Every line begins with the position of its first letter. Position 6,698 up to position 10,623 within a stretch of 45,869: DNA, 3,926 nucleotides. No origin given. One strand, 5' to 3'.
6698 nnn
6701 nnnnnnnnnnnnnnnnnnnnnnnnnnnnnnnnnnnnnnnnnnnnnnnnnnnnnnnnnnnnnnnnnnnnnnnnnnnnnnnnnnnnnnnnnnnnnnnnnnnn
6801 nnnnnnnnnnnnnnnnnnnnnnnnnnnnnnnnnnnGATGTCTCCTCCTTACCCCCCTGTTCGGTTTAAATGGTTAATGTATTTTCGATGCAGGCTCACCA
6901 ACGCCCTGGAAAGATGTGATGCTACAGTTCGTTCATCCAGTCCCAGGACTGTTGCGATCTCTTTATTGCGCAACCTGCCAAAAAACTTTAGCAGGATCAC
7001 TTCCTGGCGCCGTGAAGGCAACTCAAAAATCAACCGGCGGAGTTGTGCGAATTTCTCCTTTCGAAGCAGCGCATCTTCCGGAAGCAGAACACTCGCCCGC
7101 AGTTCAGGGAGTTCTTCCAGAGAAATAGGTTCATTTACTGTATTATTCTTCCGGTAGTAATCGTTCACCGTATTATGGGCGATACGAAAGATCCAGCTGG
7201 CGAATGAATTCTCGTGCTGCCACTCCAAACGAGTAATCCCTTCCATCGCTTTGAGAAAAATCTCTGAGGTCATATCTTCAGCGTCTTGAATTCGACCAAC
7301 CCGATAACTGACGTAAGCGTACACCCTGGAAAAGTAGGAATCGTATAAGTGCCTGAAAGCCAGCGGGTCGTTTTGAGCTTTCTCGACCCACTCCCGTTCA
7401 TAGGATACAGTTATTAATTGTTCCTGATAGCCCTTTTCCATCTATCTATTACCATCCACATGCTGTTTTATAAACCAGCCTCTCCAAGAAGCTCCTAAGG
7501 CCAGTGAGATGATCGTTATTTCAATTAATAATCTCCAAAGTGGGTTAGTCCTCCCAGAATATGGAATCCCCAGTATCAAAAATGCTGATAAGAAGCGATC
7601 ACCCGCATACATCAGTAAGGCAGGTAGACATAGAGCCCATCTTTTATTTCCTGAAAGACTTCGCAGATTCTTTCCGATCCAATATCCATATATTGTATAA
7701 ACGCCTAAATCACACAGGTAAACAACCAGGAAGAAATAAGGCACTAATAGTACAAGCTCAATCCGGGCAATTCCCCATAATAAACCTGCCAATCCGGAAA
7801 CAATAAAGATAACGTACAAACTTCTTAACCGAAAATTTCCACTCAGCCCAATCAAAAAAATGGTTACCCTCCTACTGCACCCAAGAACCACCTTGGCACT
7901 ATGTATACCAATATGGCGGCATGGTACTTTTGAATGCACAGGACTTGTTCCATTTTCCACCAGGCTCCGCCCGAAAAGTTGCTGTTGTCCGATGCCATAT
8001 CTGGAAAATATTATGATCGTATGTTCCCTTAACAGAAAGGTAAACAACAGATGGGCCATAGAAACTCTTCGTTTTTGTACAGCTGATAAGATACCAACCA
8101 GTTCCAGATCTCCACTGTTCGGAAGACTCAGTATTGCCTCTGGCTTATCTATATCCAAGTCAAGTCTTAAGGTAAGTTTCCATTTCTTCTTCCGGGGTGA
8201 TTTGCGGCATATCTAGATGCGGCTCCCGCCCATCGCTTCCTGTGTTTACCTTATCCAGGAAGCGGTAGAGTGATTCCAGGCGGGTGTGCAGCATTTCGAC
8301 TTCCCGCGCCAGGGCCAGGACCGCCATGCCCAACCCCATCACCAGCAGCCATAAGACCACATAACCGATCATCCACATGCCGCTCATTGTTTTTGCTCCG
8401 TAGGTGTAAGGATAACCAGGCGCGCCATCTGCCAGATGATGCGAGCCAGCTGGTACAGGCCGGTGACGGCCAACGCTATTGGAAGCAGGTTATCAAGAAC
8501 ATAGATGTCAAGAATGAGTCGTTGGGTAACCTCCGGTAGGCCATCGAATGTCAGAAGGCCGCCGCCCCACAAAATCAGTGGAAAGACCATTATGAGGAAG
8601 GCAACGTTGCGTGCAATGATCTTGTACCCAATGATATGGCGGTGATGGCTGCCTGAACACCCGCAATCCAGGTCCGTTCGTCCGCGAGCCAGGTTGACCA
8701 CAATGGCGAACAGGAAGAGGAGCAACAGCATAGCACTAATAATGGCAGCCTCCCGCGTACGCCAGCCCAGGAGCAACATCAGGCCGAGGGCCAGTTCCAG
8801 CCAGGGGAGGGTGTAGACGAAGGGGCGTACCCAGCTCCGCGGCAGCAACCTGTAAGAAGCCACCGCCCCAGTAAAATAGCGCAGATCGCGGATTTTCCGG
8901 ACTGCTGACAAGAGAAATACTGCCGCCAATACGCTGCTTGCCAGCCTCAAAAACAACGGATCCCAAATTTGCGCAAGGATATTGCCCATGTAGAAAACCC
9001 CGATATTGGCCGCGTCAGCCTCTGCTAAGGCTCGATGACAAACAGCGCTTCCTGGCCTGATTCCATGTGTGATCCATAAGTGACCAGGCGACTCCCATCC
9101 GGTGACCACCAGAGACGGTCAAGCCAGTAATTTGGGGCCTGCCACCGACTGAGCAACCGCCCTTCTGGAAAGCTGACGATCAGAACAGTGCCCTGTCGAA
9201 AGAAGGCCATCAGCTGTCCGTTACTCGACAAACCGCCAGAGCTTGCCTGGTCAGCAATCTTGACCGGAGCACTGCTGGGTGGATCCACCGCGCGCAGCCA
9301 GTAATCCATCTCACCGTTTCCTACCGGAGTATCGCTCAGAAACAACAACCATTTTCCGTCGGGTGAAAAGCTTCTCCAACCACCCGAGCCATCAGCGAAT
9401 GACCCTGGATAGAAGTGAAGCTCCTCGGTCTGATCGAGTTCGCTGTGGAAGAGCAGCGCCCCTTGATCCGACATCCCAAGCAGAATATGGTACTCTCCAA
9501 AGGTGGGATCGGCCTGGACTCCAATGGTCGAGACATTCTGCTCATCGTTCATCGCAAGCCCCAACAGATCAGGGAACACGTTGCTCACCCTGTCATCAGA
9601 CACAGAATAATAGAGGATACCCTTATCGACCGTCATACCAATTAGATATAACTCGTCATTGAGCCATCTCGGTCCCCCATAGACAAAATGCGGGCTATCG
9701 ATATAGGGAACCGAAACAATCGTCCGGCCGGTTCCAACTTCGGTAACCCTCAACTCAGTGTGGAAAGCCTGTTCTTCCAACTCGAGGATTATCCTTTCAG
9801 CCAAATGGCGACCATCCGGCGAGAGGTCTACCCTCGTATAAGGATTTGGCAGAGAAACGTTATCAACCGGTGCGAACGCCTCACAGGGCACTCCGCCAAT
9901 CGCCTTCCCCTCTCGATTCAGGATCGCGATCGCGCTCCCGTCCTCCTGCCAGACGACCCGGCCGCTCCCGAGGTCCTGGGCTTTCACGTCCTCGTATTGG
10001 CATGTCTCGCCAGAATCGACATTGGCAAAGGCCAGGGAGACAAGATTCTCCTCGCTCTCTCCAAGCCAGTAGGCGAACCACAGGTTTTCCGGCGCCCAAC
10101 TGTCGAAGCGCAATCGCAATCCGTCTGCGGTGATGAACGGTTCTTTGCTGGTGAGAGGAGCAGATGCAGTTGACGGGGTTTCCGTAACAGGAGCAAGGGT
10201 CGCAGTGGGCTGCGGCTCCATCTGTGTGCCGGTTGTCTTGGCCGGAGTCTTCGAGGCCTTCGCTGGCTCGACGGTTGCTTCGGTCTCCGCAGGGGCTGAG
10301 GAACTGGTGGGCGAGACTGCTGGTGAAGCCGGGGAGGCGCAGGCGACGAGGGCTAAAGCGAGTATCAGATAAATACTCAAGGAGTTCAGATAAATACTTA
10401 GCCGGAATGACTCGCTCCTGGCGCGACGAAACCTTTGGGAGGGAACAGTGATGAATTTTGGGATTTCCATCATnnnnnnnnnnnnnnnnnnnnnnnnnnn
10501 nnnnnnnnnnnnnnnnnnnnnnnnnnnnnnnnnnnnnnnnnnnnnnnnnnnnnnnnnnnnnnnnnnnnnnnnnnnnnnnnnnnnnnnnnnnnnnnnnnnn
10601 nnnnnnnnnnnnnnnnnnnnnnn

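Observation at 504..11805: Sixteen tightly packed co-directional genes form an ECF-sigma-centred envelope locus that I cannot match to a characterised system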

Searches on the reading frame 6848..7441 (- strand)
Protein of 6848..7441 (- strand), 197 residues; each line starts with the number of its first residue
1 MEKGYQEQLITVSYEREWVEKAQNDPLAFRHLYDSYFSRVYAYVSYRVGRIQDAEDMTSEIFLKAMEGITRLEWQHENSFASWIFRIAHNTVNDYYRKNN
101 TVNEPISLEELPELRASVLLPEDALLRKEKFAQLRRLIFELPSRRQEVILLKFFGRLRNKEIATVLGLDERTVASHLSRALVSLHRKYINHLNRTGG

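Call 3: search_protein_families(library=pfam, max_evalue=0.01, proteins=[window:6848-7441:-])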
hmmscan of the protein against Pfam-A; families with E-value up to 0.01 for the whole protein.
window:6848-7441:- (197 aa): 5 families
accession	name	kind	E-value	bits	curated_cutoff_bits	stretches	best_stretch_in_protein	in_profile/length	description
PF04542.20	Sigma70_r2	-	3e-16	59.4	24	1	32-100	1-69/71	Sigma-70 region 2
PF08281.18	Sigma70_r4_2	-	8.3e-14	51.4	25.7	1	133-183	3-53/54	Sigma-70, region 4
PF04545.22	Sigma70_r4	-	1.7e-05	24.6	24.1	1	140-184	4-48/50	Sigma-70, region 4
PF00196.25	GerE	-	0.00017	21.6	23.5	1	143-181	4-42/57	Bacterial regulatory proteins, luxR family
PF07638.17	Sigma70_ECF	-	0.0012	19.2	21.1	1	65-178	60-173/185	ECF sigma factor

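Call 10: find_encoding_contigs(protein=window:6848-7441:-, flank=10000, max_places=6)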
Protein window:6848-7441:- (197 aa): no gene with exactly this product is on record in the collection.

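Call 11: search_protein_families(library=ncbifam, max_evalue=0.01, proteins=[window:6848-7441:-])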
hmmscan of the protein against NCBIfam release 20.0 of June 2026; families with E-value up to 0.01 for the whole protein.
window:6848-7441:- (197 aa): 96 families (the best 25 are shown)
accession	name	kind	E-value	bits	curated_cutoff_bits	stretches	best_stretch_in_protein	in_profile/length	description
TIGR02952.1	Sig70_famx2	equivalog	8.6e-41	139.7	206.45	1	19-186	2-168/170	ECF subfamily RNA polymerase sigma factor, BldN family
TIGR02937.1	sigma70-ECF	superfamily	2.6e-29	102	42.9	1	28-186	2-163/165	sigma-70 family RNA polymerase sigma factor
TIGR02985.1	Sig70_bacteroi1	subfamily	7.1e-29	101.1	126.4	1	28-186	2-160/162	RNA polymerase sigma-70 factor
TIGR02950.1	SigM_subfam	subfamily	1.3e-22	80.4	147.95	1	31-186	4-156/159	RNA polymerase sigma factor, SigM family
NF009166.1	PRK12513.1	equivalog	4.1e-22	78.8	206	1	24-187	19-185/193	RNA polymerase sigma factor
NF007215.0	PRK09637.1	equivalog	2.5e-21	76.5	212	1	30-186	4-152/181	RNA polymerase sigma factor SigZ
NF058625.1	sigma_PG0214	equivalog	1.8e-19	70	130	1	38-192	15-165/170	GFO_1088 family ECF-type sigma factor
NF009171.0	PRK12518.1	equivalog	1.9e-19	70.2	208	1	11-188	10-183/191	RNA polymerase sigma factor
NF006930.0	PRK09415.1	subfamily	2.4e-19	69.9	198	1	30-186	19-173/179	RNA polymerase factor sigma C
NF004113.0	PRK05602.1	equivalog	2.4e-19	69.8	208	1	22-186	40-199/211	RNA polymerase sigma factor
TIGR02959.1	SigZ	equivalog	6.6e-19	68.4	168.65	1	34-186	2-146/170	RNA polymerase sigma factor SigZ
NF007223.0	PRK09641.1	equivalog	9.7e-19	67.9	209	1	23-187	14-183/187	RNA polymerase sigma factor SigW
NF009195.0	PRK12543.1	subfamily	2.2e-18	66.4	197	1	17-187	9-177/192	RNA polymerase sigma factor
NF007216.0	PRK09638.1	equivalog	3.3e-18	66.1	194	1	15-187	5-173/180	RNA polymerase sigma factor SigY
TIGR02948.1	SigW_bacill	equivalog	1.7e-17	64.1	243.1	1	23-187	14-183/187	RNA polymerase sigma factor SigW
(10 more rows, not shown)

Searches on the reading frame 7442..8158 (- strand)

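Call 3: search_protein_families(library=pfam, max_evalue=0.01, proteins=[window:7442-8158:-])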
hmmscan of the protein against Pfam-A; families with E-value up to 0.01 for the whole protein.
window:7442-8158:- (238 aa): 0 families

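Call 11: search_protein_families(library=ncbifam, max_evalue=0.01, proteins=[window:7442-8158:-])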
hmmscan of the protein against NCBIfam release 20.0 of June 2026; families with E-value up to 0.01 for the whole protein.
window:7442-8158:- (238 aa): 0 families

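Call 66: search_protein_families(library=pfam, max_evalue=5, proteins=[window:7442-8158:-])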
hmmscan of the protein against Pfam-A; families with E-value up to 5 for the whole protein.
window:7442-8158:- (238 aa): 1 family
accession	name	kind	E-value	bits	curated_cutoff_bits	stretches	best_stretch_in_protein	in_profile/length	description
PF19470.4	DUF6007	-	1.6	9.1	26.7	1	123-156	4-37/65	Family of unknown function (DUF6007)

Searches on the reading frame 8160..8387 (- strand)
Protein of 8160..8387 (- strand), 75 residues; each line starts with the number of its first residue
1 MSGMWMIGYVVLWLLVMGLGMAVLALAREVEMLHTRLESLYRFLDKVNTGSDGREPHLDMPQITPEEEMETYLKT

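Call 3: search_protein_families(library=pfam, max_evalue=0.01, proteins=[window:8160-8387:-])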
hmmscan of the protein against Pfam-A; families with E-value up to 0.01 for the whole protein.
window:8160-8387:- (75 aa): 0 families

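Call 11: search_protein_families(library=ncbifam, max_evalue=0.01, proteins=[window:8160-8387:-])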
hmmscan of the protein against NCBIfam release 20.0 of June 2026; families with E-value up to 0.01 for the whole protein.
window:8160-8387:- (75 aa): 0 families

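Call 58: search_protein_families(library=ncbifam, max_evalue=10, proteins=[window:8163-8387:-])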
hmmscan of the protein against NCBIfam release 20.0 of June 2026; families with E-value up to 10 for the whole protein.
seq(75 aa): 1 family
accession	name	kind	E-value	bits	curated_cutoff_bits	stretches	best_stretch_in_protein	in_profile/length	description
TIGR02661.1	MauD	equivalog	0.016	14.7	188.6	1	8-61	5-58/189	methylamine dehydrogenase accessory protein MauD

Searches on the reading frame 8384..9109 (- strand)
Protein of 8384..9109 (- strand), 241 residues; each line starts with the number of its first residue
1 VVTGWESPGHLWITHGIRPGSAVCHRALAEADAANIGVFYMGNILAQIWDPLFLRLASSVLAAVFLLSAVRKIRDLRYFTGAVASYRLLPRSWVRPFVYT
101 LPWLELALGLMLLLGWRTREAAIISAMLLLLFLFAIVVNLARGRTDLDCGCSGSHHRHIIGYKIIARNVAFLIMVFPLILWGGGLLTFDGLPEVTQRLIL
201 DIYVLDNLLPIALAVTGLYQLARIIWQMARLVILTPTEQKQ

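Call 3: search_protein_families(library=pfam, max_evalue=0.01, proteins=[window:8384-9109:-])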
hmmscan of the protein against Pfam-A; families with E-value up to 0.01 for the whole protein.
window:8384-9109:- (241 aa): 5 families
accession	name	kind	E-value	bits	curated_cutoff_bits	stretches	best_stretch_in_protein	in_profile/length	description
PF07291.16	MauE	-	1.8e-29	103.1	27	1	53-177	4-124/128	Methylamine utilisation protein MauE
PF07681.17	DoxX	-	3.7e-06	27.9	23.6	1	53-134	4-81/85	DoxX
PF13564.11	DoxX_2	-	3.6e-05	24.3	26.3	1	58-145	3-87/103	DoxX-like family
PF13781.11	DoxX_3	-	0.0082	17.1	25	1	89-138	29-78/102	DoxX-like family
PF09323.15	DUF1980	-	0.0096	16.8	25.9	0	125-180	38-90/110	DUF1980 N-terminal domain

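Call 11: search_protein_families(library=ncbifam, max_evalue=0.01, proteins=[window:8384-9109:-])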
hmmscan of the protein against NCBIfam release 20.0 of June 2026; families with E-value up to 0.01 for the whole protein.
window:8384-9109:- (241 aa): 2 families
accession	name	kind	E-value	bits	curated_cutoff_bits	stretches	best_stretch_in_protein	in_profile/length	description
NF045576.1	BT_3928_fam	equivalog_domain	9.3e-06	25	250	1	93-180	46-131/358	BT_3928 family protein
NF050144.1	matur_HvfX_fam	equivalog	0.00066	19.9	80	0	51-136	4-84/165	HvfX family Cu-binding RiPP maturation protein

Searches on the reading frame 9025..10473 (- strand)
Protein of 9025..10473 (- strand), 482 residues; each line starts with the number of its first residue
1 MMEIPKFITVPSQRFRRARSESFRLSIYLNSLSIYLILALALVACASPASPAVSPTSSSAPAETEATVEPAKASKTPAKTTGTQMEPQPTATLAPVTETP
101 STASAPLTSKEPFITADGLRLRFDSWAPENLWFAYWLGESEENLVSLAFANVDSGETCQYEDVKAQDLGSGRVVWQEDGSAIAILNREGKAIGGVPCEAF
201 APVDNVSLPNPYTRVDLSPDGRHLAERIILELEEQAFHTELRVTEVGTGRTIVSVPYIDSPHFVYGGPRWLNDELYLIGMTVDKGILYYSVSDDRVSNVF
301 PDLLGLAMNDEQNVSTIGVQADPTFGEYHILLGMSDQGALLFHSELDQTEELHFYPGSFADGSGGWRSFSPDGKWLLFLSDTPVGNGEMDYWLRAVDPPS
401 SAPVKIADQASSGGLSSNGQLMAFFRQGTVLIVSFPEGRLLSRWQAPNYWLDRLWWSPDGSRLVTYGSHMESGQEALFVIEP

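Call 3: search_protein_families(library=pfam, max_evalue=0.01, proteins=[window:9025-10473:-])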
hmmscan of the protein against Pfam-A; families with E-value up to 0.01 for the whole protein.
window:9025-10473:- (482 aa): 1 family
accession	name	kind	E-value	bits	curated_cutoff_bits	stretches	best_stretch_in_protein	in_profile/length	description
PF07676.18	PD40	-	3.5e-07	30.4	20.9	1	368-388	15-33/38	WD40-like Beta Propeller Repeat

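Call 11: search_protein_families(library=ncbifam, max_evalue=0.01, proteins=[window:9025-10473:-])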
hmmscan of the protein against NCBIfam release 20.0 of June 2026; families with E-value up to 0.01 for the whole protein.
window:9025-10473:- (482 aa): 1 family
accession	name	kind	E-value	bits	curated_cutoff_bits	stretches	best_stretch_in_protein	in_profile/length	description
NF041057.1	Rcas_1661_fam_Se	equivalog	0.00016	21.3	190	1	35-106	2-71/247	Rcas_1661 family thioredoxin-like (seleno)lipoprotein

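Call 73: search_solved_structures(query=window:9025-10473:-, max_evalue=0.1)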
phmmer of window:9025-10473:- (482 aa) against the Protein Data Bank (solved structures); distinct sequences matched with E-value up to 0.1: 1.
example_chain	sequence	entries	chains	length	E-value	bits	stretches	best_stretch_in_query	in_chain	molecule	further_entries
8jst_A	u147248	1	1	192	0.045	16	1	419-470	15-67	Endo-beta-1,4-xylanase rMxylcd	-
